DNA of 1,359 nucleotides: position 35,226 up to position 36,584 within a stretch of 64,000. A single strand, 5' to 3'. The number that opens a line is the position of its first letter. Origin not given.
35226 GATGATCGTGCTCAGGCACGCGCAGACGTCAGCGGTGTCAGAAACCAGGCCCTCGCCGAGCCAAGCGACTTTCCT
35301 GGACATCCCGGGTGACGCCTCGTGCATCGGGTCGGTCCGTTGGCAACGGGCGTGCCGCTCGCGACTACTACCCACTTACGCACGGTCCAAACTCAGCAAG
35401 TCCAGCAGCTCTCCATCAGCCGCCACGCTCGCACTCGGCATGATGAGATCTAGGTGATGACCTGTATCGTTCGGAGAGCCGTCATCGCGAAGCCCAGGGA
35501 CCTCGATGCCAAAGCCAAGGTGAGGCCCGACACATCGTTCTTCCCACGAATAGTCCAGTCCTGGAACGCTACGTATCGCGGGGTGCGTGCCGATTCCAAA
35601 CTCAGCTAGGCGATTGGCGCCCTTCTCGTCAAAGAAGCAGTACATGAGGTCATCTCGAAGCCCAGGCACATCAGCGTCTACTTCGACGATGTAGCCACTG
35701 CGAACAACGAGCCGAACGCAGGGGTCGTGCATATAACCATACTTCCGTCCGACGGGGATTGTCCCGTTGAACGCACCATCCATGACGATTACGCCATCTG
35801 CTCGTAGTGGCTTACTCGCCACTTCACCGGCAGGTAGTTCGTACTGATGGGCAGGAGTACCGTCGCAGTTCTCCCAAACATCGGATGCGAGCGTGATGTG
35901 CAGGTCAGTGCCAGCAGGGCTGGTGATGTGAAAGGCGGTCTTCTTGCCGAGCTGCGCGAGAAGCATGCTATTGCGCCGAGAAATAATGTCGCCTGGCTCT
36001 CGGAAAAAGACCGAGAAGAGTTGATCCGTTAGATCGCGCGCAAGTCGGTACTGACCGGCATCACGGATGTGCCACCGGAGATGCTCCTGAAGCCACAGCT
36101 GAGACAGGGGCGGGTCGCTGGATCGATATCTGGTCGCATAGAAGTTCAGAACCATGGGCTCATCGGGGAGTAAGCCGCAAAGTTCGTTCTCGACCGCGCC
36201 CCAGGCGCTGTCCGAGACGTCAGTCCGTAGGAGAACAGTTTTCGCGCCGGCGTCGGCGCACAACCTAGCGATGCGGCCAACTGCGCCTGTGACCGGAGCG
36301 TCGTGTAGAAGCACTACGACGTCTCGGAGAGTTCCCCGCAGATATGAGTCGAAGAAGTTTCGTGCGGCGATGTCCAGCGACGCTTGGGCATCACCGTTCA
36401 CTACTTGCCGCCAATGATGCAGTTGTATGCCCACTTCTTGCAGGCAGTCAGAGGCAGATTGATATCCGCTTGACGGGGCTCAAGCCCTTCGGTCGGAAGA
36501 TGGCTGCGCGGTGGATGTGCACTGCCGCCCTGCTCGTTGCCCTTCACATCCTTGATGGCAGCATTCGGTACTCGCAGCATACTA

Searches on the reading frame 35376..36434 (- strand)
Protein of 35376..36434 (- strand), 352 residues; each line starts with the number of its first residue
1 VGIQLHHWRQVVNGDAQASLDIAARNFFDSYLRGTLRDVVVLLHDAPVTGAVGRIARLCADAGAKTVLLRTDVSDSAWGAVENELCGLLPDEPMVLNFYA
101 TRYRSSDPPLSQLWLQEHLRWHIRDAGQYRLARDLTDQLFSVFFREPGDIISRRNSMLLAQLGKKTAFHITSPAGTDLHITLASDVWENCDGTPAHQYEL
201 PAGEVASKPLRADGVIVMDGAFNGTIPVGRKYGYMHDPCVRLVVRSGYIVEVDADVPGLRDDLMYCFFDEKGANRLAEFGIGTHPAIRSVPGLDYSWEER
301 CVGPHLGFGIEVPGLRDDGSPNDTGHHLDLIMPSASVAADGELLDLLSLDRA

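Call 8: search_protein_families(library=pfam, proteins=[window:35376-36434:-], max_evalue=0.01)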
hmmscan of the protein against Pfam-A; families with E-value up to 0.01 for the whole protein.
window:35376-36434:- (352 aa): 1 family
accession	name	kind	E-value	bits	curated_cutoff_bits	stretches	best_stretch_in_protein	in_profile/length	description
PF02073.20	Peptidase_M29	-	3.8e-05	23.1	27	1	164-285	203-321/406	Thermophilic metalloprotease (M29)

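Call 77: search_protein_families(library=padloc, proteins=[window:35376-36434:-], max_evalue=0.001)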
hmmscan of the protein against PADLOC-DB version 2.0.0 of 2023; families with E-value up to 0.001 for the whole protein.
window:35376-36434:- (352 aa): 0 families
